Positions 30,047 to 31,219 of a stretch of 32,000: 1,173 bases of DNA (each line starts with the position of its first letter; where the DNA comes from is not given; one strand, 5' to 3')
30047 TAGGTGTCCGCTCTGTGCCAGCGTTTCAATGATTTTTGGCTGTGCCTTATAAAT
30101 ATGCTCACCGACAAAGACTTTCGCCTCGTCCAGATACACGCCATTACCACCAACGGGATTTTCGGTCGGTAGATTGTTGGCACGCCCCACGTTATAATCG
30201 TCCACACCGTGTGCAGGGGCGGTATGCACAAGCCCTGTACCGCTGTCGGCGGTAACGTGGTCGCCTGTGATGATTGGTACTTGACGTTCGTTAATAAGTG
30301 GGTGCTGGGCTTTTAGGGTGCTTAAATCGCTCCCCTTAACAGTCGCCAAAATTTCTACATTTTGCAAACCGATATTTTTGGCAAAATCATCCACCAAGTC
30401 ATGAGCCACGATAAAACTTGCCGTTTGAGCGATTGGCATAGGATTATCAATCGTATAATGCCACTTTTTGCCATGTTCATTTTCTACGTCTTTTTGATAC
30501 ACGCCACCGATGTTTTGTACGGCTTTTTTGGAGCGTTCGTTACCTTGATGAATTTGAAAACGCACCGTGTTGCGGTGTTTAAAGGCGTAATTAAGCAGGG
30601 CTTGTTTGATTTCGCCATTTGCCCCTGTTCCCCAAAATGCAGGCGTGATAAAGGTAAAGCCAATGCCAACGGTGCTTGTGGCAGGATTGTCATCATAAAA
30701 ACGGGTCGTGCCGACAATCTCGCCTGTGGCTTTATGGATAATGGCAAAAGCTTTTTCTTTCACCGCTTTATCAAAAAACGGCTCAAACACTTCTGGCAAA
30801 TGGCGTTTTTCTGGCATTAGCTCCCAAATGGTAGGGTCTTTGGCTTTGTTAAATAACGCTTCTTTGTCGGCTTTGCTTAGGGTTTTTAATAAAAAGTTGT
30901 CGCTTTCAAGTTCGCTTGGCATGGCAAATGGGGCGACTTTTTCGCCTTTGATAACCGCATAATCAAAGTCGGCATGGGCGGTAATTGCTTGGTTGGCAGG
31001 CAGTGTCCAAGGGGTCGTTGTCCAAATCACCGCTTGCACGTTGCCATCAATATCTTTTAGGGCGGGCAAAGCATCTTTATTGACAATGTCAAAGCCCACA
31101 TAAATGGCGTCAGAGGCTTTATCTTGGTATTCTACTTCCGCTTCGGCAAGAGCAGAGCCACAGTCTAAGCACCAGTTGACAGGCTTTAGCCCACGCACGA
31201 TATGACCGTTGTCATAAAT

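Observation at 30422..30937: A complete GNAT acetyltransferase domain is inserted in-frame into the CP1 editing domain of isoleucyl-tRNA synthetase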

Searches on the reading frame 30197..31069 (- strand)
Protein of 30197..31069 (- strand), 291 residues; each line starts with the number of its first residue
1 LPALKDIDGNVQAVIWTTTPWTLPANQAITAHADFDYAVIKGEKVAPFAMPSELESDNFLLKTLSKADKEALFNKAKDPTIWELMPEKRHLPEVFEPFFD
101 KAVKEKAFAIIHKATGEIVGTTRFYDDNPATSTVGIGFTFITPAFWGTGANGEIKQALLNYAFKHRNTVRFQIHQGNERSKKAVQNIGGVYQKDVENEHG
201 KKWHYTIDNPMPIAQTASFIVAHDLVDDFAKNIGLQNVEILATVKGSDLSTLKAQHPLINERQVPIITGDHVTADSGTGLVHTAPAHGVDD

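Call 64: search_solved_structures(query=window:30197-31069:-, max_evalue=1e-10, show_alignments=3)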
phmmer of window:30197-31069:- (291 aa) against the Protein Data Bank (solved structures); distinct sequences matched with E-value up to 1e-10: 6.
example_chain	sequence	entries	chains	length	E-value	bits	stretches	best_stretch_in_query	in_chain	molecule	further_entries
8c9e_A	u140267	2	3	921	1.4e-22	83.8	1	215-291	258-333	Isoleucine--tRNA ligase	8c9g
8c9f_A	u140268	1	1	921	1.4e-22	83.8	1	215-291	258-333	Isoleucine--tRNA ligase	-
1ffy_A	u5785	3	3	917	1.1e-17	67.7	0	218-291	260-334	ISOLEUCYL-TRNA SYNTHETASE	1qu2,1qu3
9wqs_A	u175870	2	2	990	2e-13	53.7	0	218-291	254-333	Isoleucine--tRNA ligase, cytoplasmic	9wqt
7d5c_A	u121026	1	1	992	2e-13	53.7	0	218-291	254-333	Isoleucine--tRNA ligase, cytoplasmic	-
8wnd_A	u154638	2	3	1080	2.5e-13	53.5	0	218-291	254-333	isoleucine--tRNA ligase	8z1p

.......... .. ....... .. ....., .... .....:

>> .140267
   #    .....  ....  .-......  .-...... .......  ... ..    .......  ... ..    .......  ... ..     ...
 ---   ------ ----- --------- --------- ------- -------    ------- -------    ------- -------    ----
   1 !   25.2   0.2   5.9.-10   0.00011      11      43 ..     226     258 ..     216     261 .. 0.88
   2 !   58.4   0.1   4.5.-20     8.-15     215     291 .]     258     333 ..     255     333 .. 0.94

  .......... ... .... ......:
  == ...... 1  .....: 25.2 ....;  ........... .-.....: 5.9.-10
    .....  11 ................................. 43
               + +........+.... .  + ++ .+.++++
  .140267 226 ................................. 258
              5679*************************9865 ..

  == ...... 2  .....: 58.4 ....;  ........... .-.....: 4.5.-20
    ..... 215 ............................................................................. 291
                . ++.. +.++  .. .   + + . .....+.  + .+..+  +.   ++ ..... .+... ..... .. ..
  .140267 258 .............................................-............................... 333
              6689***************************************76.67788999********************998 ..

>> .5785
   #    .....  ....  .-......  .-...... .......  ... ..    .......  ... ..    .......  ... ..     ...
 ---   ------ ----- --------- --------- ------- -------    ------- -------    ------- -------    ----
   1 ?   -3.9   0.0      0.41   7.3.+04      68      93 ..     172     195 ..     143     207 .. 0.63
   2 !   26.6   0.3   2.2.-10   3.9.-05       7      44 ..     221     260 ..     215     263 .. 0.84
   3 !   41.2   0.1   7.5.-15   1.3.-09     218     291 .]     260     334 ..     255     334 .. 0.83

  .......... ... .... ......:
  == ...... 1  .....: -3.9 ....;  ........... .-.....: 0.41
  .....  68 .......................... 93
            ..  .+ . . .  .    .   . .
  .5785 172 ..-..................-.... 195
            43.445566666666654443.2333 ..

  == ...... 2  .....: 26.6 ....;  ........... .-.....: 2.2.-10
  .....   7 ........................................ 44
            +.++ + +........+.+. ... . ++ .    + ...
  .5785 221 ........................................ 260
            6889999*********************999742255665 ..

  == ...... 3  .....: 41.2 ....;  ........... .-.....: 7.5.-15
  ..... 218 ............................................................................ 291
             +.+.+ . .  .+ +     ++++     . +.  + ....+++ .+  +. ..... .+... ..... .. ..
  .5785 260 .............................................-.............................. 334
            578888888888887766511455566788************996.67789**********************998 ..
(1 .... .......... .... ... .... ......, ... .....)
